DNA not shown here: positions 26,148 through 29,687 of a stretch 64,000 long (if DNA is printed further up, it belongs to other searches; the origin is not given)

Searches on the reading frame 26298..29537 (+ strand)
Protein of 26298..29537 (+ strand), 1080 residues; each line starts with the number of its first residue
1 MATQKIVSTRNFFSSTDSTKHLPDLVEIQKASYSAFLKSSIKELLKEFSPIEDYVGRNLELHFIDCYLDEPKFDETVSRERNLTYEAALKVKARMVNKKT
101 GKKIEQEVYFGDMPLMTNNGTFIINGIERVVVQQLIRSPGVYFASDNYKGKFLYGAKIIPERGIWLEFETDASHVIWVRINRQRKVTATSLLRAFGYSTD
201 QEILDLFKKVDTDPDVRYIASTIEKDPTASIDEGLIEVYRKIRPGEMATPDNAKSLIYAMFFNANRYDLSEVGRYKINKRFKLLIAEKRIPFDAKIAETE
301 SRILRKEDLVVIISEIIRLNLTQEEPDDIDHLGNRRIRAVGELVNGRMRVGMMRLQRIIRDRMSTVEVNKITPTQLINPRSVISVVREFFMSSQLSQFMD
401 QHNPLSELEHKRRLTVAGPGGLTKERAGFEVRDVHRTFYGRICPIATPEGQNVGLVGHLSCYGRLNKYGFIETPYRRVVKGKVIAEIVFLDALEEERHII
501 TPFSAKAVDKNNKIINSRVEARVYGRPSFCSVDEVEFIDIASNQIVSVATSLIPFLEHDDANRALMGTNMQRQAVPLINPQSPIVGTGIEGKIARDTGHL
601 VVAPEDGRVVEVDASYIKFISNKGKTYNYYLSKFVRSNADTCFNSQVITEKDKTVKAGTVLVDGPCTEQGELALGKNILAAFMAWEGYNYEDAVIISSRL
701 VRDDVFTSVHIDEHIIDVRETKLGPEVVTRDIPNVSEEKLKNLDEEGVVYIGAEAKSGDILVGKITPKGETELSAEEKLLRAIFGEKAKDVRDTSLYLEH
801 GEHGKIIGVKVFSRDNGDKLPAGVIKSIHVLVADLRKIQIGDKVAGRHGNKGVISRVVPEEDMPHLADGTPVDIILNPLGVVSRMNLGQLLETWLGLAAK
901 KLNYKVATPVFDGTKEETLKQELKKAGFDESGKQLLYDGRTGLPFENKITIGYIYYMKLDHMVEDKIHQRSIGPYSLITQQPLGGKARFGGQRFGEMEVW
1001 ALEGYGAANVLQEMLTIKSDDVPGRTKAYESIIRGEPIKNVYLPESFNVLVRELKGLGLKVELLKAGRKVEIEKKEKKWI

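Call 59: search_protein_families(library=ncbifam, proteins=[window:26298-29537:+], max_evalue=0.00001)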
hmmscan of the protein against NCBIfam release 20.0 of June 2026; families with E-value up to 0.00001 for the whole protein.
window:26298-29537:+ (1080 aa): 7 families
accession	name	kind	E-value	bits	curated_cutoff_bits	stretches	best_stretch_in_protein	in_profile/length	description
NF001616.1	PRK00405.1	equivalog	0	1531.2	896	1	9-1064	2-1095/1096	DNA-directed RNA polymerase subunit beta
TIGR02013.1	rpoB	equivalog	0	1526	801.15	3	216-815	297-892/1238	DNA-directed RNA polymerase subunit beta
NF007172.0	PRK09603.1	equivalog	0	1063.2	5372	4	235-816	375-948/2890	DNA-directed RNA polymerase subunit beta/beta'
NF011417.0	PRK14844.1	equivalog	0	1051.1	4632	4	217-815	366-957/2839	DNA-directed RNA polymerase subunit beta/beta'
NF006335.0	PRK08565.1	equivalog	1.1e-126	423.9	1402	3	674-1021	713-1051/1116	DNA-directed RNA polymerase subunit B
TIGR03670.1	rpoB_arch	equivalog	2e-84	283.9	811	1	673-1022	196-536/599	DNA-directed RNA polymerase subunit B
NF007175.0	PRK09606.1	equivalog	8.5e-34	116.9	355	1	119-464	144-469/496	DNA-directed RNA polymerase subunit B''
